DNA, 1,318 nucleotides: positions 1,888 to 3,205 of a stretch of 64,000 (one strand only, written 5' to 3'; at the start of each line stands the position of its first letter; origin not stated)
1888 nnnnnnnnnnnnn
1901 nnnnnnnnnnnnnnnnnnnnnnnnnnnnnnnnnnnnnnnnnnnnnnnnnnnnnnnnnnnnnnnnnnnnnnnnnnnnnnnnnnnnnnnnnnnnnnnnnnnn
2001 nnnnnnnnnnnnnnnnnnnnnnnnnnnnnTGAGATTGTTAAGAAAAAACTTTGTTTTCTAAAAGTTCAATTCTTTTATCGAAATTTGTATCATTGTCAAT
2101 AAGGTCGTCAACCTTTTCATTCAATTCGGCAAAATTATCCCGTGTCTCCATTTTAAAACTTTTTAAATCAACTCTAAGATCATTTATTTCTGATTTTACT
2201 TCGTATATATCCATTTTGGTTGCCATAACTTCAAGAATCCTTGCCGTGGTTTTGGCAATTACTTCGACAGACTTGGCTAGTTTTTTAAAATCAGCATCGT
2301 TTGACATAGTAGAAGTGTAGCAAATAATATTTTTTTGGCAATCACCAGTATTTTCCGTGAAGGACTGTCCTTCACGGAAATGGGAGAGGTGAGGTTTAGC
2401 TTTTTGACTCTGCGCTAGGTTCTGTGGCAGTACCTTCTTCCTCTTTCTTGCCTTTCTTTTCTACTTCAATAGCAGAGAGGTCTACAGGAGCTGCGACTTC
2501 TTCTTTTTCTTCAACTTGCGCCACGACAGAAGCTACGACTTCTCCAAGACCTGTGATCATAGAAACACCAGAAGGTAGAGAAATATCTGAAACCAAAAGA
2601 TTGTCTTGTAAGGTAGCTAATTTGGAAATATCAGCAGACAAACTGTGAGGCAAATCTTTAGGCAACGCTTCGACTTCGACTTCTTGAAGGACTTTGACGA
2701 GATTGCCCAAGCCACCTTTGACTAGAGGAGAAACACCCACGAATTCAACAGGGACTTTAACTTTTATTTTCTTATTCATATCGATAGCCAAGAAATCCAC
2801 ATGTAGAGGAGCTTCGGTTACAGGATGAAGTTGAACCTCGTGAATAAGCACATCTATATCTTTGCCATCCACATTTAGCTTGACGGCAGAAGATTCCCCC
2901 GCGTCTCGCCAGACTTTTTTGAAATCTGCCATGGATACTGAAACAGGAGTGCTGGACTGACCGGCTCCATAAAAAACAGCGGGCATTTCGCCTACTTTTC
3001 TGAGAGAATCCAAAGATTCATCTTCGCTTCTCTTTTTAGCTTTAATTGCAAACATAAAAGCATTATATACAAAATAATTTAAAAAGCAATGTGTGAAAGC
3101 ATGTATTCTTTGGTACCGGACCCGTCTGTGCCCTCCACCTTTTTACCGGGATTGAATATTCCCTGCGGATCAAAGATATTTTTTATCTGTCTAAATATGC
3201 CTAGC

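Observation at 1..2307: Partial secreted Tc-toxin-like (SpvB/TcB-N + FG-GAP repeat) protein, missed by the ORF track, with an upstream coiled-coil partner gene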

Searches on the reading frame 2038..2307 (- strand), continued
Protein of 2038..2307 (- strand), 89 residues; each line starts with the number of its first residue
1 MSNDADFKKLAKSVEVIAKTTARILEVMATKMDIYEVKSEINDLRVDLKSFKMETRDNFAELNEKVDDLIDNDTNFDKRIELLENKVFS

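Call 54: search_protein_families(library=ncbifam, proteins=[L001:16183-16677:+, L001:18017-18595:+, L001:19856-20269:+, L001:14560-15300:+], max_evalue=10)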
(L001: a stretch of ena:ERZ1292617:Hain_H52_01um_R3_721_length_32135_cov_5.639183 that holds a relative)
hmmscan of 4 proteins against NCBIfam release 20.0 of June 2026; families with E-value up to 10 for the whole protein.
L001:16183-16677:+ (165 aa): 0 families

L001:18017-18595:+ (193 aa): 1 family
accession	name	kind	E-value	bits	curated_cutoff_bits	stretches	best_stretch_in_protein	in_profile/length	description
NF010150.1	PRK13627.1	equivalog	2.8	7.6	305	1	60-158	27-123/196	carnitine operon protein CaiE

L001:19856-20269:+ (138 aa): 0 families

L001:14560-15300:+ (247 aa): 2 families
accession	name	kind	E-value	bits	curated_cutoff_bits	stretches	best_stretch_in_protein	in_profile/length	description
NF033679.1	DNRLRE_dom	domain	7.9e-10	39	34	1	35-199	9-163/164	DNRLRE domain-containing protein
TIGR01643.1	YD_repeat_2x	repeat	0.66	10.6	15.8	1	212-230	16-34/42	YD repeat-containing protein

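Call 55: find_encoding_contigs(protein=P0007, flank=6000, max_places=1)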
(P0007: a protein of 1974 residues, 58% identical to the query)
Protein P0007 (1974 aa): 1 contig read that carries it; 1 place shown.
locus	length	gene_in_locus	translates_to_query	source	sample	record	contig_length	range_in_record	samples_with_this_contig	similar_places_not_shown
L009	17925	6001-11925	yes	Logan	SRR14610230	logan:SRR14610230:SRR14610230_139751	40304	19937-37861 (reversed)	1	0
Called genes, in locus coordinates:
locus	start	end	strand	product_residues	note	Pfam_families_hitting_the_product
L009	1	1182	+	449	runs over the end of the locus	PF00801:PKD (faint), PF00932:LTD, PF18911:PKD_4 (faint), PF00932:LTD (weak)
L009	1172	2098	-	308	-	PF18915:DUF5667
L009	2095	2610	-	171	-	PF04542:Sigma70_r2, PF08281:Sigma70_r4_2, PF04545:Sigma70_r4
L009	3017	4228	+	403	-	PF07992:Pyr_redox_2, PF13454:NAD_binding_9 (faint), PF00070:Pyr_redox (weak)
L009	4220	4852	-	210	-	PF03167:UDG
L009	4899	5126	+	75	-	-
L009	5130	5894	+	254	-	PF02673:BacA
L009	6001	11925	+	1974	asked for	PF03534:SpvB, PF13517:FG-GAP_3, PF05593:RHS_repeat (weak), PF25023:TEN_YD-shell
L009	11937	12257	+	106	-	-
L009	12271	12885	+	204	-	-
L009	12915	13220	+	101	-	-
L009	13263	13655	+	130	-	-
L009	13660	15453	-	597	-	PF00239:Resolvase, PF07508:Recombinase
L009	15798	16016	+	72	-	-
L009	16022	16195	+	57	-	-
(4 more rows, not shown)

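Call 56: find_encoding_contigs(protein=P0011, flank=6000, max_places=1)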
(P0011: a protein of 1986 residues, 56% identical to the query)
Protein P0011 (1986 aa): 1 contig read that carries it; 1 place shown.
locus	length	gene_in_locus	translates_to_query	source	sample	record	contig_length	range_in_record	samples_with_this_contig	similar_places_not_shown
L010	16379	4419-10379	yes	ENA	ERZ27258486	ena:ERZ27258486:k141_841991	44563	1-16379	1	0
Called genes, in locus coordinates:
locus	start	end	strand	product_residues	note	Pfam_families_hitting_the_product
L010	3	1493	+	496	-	?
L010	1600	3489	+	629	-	PF00009:GTP_EFTU, PF03144:GTP_EFTU_D2, PF14492:EFG_III, PF00679:EFG_C, PF06421:LepA_C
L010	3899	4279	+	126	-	PF04977:DivIC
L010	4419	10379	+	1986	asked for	PF03534:SpvB, PF13517:FG-GAP_3, PF05593:RHS_repeat (faint), PF25023:TEN_YD-shell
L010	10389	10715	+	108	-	-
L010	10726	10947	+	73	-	-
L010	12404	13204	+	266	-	PF00300:His_Phos_1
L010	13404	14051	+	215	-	-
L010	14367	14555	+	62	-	PF00462:Glutaredoxin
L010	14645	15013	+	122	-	-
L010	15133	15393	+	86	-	PF01541:GIY-YIG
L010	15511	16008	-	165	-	PF00011:HSP20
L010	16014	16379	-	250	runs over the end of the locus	PF13367:PrsW-protease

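Call 57: find_encoding_contigs(protein=P0005, flank=6000, max_places=1)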
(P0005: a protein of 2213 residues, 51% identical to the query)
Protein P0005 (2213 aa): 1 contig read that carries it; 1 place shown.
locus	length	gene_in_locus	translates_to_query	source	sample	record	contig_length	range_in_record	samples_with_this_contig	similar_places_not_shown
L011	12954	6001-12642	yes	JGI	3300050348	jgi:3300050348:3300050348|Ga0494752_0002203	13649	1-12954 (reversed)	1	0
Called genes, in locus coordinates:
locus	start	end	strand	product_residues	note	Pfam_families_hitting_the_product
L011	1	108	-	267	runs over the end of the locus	?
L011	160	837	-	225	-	PF00075:RNase_H, PF13456:RVT_3 (weak)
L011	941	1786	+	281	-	-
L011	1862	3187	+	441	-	PF02195:ParB_N, PF01555:N6_N4_Mtase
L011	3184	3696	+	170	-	-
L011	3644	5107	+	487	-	PF17289:Terminase_6C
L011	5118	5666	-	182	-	-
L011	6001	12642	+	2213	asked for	PF03534:SpvB, PF13517:FG-GAP_3 (weak), PF12256:TcdB_toxin_midN, PF13517:FG-GAP_3 (weak), PF25023:TEN_YD-shell (weak), PF05593:RHS_repeat (weak), PF25023:TEN_YD-shell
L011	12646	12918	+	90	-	-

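Call 75: search_solved_structures(query=L001:15700-16200:+, max_evalue=1, show_alignments=5)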
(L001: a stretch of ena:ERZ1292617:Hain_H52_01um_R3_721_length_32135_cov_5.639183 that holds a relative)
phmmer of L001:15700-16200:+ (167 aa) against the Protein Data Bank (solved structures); distinct sequences matched with E-value up to 1: 27.
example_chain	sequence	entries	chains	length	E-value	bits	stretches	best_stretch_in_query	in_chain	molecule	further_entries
8qja_A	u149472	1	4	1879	3.9e-06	30.4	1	20-111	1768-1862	Putative type VI secretion system YD repeat-containing Rhs element Vgr protein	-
8fjp_A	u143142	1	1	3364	4.3e-06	30.2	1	26-107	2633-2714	salivary gland surface protein 1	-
9on3_A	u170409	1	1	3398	2.2e-05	27.9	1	26-102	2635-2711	SGS4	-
7q97_A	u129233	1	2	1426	3.6e-05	27.2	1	7-110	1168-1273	Rhs family protein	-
4igl_B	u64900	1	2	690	4.2e-05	27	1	42-103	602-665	YenC2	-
9c4k_Q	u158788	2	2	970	4.7e-05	26.8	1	42-103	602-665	Toxin subunit YenC2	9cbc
8h8a_A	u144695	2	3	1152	0.00013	25.4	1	49-109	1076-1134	Putative Rhs-family protein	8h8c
8h8b_A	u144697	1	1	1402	0.00014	25.2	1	50-110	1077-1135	Putative Rhs-family protein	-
8cp6_B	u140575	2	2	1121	0.00017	25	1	20-107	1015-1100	Toxin protein Tse5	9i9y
5kis_B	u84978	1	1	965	0.00026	24.4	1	32-106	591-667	RHS2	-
6l7i_G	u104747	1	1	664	0.001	22.4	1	27-108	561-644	TccC2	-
6suq_A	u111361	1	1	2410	0.0011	22.3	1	25-107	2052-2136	TcdB2,TccC3,Genome polyprotein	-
6sup_A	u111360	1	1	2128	0.0013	22.2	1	25-108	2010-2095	TcdB2,TccC3,Cell division control protein 42 homolog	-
6h6g_A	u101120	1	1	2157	0.0014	22.1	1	25-108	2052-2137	TcdB2,TccC3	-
4o9x_A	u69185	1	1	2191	0.0014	22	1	25-108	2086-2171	TcdB2, TccC3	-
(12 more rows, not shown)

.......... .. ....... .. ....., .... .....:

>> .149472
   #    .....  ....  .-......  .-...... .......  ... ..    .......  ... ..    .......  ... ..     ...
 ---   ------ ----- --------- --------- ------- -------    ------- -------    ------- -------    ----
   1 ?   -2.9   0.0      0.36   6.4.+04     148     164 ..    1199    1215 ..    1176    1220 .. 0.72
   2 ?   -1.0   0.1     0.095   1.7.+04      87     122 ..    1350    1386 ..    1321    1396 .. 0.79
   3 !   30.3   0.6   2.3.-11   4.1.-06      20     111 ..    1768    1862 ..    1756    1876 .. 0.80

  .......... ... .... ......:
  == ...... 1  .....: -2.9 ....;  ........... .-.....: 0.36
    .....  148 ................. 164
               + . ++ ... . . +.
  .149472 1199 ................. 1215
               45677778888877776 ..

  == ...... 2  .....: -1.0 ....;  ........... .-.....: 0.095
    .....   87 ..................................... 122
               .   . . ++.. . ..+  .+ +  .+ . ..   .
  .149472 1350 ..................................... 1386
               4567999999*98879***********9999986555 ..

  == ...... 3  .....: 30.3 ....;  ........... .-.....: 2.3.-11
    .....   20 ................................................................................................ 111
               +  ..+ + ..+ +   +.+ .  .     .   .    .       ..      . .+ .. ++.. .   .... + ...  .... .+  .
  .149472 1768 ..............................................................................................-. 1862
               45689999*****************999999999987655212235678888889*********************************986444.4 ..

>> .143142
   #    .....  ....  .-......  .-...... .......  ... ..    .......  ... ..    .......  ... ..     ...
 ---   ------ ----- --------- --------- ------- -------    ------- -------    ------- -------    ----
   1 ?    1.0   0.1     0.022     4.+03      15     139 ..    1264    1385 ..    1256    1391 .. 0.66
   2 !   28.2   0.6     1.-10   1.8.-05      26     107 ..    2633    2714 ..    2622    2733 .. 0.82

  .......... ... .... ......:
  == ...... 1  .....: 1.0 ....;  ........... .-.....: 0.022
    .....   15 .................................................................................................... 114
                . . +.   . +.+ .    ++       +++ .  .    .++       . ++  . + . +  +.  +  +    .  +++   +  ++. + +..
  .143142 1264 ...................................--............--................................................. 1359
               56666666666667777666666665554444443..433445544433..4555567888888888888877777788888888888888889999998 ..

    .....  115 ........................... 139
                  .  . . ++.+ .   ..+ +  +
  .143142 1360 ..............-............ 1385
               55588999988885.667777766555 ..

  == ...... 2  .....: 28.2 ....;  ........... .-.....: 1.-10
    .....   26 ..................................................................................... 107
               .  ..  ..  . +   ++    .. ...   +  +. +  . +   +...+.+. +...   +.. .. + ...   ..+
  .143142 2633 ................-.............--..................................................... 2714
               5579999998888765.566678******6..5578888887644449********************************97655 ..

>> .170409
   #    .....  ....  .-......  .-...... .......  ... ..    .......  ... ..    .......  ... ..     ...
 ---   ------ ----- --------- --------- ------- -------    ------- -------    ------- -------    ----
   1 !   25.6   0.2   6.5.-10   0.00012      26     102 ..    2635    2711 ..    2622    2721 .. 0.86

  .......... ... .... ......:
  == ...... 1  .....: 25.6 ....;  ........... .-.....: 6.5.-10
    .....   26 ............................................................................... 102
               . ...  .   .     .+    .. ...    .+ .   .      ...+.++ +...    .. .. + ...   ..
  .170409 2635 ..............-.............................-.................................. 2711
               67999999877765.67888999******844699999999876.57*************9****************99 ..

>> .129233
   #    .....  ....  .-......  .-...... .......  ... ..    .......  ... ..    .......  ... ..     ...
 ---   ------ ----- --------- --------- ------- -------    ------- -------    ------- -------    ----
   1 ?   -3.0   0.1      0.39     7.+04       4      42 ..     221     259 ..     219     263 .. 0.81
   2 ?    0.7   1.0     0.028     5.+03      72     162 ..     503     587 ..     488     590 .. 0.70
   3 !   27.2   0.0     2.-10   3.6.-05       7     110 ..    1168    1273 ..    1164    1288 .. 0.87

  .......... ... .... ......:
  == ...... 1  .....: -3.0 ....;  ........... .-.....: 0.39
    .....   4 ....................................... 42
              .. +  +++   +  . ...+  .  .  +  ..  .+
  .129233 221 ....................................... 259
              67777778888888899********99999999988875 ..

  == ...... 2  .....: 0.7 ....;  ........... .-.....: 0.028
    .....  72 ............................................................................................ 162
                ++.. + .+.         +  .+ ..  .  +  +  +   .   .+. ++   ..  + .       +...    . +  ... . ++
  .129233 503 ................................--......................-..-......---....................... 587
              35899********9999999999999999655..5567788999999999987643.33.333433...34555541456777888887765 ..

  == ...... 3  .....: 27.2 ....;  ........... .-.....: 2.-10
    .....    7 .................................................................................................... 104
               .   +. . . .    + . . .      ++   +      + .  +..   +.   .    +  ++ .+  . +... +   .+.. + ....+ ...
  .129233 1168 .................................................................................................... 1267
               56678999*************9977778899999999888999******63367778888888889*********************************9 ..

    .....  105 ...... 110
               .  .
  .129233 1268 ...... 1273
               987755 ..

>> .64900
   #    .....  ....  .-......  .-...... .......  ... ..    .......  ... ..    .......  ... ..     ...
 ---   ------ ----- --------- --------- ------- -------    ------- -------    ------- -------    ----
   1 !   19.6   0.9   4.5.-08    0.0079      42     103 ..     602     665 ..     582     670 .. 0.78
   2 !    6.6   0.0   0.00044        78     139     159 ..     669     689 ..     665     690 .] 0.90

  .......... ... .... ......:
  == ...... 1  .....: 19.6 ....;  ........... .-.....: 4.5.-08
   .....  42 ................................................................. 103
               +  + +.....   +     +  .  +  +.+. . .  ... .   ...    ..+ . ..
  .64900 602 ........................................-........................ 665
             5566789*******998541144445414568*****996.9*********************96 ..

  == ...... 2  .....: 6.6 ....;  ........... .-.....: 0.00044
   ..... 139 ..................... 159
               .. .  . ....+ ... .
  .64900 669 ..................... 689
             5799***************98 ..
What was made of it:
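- Closest known: Mosquito SGS1. Same: The cores are similar at E 4e-6 (call 75).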

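Call 81: search_protein_families(library=pfam, alignment_id=A3, max_evalue=0.01)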
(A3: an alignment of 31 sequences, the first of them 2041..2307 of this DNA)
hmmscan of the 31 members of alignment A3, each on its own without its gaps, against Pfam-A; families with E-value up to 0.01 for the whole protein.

A. member 1, window:2041-2307:- (89 aa): 1 family
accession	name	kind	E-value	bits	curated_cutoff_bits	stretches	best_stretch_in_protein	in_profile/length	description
PF21689.3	TorS_sensor_domain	-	0.0031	17.5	27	1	20-72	214-268/275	Sensor protein TorS, sensor domain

B. families by the number of members that match (of 31 scanned): 56 families (the first 25 are shown)
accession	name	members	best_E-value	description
PF07889.17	DUF1664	7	2.5e-06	Protein of unknown function (DUF1664)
PF10805.13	DUF2730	7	7.9e-06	Protein of unknown function (DUF2730)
PF05531.17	NPV_P10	6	5.4e-05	Nucleopolyhedrovirus P10 protein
PF04513.17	Baculo_PEP_C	5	0.0012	Baculovirus polyhedron envelope protein, PEP, C terminus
PF23991.1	DUF7310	3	2.2e-07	Coiled-coil region of unknown function (DUF7310)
PF06009.19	Laminin_II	3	2.6e-05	Laminin Domain II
PF10473.14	CENP-F_leu_zip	3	6.6e-05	Leucine-rich repeats of kinetochore protein Cenp-F/LEK1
PF05218.19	DUF713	3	0.00029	Protein of unknown function (DUF713)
PF10046.14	BLOC1_2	3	0.0015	Biogenesis of lysosome-related organelles complex-1 subunit 2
PF06005.17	ZapB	3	0.0032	Cell division protein ZapB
PF01519.22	DUF16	2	2e-05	Protein of unknown function DUF16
PF06419.17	COG6_N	2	0.00014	Conserved oligomeric complex COG6, N-terminal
PF04728.18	LPP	2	0.0008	Lipoprotein leucine-zipper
PF16526.10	CLZ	2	0.00096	C-terminal leucine zipper domain of cyclic nucleotide-gated channels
PF00038.26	Filament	2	0.001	Intermediate filament protein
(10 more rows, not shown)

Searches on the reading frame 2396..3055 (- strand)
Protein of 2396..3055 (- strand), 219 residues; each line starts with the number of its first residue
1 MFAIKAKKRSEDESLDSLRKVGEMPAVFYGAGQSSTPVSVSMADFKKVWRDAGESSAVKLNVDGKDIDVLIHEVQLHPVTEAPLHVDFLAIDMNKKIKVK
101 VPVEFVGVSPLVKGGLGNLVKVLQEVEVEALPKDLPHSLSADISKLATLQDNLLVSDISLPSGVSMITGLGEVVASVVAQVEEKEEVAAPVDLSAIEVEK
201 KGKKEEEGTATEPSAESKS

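Call 7: find_encoding_contigs(protein=window:2396-3055:-, flank=10000, max_places=10)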
Protein window:2396-3055:- (219 aa): 5 contigs read that carry it; 3 places shown.
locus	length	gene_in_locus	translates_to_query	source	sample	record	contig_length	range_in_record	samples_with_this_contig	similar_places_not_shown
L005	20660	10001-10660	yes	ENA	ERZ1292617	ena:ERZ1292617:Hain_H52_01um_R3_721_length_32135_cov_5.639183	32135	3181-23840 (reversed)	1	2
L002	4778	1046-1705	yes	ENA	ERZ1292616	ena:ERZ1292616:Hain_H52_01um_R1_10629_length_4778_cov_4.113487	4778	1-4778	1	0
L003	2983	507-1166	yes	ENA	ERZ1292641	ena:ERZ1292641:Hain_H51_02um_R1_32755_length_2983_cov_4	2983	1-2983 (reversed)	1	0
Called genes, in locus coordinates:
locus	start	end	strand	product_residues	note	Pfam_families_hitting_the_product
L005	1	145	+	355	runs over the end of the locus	-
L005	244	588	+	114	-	-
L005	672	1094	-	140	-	-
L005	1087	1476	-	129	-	-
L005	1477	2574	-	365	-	PF02646:RmuC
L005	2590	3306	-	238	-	PF00929:RNase_T, PF01612:DNA_pol_A_exo1, PF20600:ExoX-like_C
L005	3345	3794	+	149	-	PF09424:YqeY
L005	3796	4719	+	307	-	PF03690:MYG1_exonuc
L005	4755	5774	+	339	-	PF01018:GTP1_OBG, PF03193:RsgA_GTPase (faint), PF02421:FeoB_N, PF01926:MMR_HSR1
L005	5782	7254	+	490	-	PF02934:GatB_N, PF02637:GatB_Yqey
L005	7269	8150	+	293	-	PF01116:F_bP_aldolase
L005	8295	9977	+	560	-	PF01565:FAD_binding_4, PF02913:FAD-oxidase_C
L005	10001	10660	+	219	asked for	PF01386:Ribosomal_L25p, PF14693:Ribosomal_TL5_C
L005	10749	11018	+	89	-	-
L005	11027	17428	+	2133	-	PF03534:SpvB (weak), PF05593:RHS_repeat (faint), PF13517:FG-GAP_3 (faint), PF25023:TEN_YD-shell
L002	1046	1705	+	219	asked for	PF01386:Ribosomal_L25p, PF14693:Ribosomal_TL5_C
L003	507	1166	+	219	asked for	PF01386:Ribosomal_L25p, PF14693:Ribosomal_TL5_C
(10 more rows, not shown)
